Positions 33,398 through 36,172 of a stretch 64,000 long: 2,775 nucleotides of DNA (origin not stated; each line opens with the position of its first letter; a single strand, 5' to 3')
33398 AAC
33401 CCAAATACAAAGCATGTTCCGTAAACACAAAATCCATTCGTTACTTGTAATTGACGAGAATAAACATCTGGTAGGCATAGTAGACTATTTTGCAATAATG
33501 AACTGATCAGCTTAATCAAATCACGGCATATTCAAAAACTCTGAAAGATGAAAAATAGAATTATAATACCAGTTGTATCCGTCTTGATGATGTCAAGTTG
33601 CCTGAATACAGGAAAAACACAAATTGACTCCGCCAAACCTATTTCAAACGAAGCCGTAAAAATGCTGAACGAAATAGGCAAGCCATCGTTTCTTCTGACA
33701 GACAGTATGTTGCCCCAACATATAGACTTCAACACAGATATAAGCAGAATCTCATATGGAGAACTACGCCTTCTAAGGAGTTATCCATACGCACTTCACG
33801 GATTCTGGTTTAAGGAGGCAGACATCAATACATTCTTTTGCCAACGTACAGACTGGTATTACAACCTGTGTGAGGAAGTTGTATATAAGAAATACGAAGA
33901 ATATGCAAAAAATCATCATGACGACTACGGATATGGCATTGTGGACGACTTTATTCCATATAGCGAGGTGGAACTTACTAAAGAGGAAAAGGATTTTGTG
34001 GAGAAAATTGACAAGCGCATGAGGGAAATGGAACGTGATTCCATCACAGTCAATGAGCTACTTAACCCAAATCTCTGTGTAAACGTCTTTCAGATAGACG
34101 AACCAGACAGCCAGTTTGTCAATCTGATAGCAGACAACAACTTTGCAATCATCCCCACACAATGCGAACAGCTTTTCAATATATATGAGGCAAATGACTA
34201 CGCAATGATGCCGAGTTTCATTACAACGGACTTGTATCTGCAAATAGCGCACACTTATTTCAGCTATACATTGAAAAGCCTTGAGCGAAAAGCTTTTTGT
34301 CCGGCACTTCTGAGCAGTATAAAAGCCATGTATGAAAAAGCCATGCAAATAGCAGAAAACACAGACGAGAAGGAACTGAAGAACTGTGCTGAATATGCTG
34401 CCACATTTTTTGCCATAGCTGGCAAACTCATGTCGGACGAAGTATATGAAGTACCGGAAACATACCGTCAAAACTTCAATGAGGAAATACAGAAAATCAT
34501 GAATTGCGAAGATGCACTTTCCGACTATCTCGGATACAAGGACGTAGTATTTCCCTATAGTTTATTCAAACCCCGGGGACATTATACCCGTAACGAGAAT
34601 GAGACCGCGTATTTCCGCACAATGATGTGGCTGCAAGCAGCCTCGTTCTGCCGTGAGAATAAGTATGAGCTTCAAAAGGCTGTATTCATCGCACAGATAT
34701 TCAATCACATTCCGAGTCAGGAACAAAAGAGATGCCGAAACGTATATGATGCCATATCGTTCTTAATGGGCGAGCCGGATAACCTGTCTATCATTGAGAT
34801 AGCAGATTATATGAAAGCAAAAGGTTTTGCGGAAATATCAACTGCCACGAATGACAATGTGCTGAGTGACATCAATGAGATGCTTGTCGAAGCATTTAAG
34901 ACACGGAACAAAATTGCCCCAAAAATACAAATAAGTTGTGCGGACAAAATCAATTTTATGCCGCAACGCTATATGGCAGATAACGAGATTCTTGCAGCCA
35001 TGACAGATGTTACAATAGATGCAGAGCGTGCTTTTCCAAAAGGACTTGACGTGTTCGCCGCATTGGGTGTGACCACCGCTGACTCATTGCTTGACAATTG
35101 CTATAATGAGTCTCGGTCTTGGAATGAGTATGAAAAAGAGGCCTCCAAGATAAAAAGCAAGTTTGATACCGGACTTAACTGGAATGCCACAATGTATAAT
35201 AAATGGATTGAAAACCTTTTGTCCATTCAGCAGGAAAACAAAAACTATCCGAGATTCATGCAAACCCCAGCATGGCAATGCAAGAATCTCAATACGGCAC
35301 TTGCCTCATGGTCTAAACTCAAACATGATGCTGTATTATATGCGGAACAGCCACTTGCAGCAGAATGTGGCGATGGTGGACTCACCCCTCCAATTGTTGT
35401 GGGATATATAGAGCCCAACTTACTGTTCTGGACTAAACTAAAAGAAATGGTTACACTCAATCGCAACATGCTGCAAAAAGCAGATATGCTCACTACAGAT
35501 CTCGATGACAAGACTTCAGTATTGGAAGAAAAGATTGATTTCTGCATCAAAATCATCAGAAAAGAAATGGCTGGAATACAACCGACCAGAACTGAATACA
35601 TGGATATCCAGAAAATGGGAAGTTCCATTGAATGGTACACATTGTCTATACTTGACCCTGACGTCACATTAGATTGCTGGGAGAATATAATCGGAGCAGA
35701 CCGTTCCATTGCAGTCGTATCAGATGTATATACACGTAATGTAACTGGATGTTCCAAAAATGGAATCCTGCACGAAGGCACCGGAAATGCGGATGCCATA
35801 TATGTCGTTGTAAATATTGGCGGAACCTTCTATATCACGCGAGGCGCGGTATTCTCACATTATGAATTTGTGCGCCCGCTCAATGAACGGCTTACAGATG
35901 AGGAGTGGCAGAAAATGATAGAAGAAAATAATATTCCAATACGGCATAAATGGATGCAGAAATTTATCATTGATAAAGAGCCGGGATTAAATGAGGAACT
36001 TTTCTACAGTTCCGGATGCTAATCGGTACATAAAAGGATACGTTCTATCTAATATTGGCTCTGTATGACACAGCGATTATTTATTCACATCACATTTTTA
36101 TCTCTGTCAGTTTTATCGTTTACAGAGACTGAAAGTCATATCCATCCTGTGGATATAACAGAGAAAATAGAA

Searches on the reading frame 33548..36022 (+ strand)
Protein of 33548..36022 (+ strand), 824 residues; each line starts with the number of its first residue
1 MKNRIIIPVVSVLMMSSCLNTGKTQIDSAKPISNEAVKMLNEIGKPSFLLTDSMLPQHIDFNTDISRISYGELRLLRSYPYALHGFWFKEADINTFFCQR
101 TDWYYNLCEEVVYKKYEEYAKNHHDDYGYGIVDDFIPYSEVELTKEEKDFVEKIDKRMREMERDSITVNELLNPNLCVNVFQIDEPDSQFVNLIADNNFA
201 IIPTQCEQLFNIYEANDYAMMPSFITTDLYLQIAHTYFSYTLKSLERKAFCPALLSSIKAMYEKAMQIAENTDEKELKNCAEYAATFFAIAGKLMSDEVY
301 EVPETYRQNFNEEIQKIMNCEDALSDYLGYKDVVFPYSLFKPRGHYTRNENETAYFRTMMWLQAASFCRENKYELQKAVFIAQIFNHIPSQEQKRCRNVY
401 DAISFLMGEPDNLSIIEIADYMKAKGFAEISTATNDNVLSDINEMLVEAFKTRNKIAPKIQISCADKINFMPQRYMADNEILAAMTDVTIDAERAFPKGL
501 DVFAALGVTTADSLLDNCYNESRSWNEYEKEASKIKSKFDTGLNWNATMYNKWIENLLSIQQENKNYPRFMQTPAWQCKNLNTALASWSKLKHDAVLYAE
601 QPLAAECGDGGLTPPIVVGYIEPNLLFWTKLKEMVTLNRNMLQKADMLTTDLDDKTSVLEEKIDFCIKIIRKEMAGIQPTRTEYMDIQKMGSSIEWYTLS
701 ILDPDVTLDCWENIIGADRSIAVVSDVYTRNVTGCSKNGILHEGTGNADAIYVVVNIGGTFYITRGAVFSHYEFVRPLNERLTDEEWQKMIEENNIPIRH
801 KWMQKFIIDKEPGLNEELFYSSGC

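Call 98: search_protein_families(library=pfam, proteins=[window:33548-36022:+])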
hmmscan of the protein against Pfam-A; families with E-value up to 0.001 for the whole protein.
window:33548-36022:+ (824 aa): 2 families
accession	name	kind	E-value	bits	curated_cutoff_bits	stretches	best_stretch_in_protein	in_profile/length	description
PF11369.13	DUF3160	-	1.5e-162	542.9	25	1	192-803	6-632/632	Protein of unknown function (DUF3160)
PF13308.11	YARHG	-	5.6e-05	23.5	27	1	62-105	15-57/85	YARHG domain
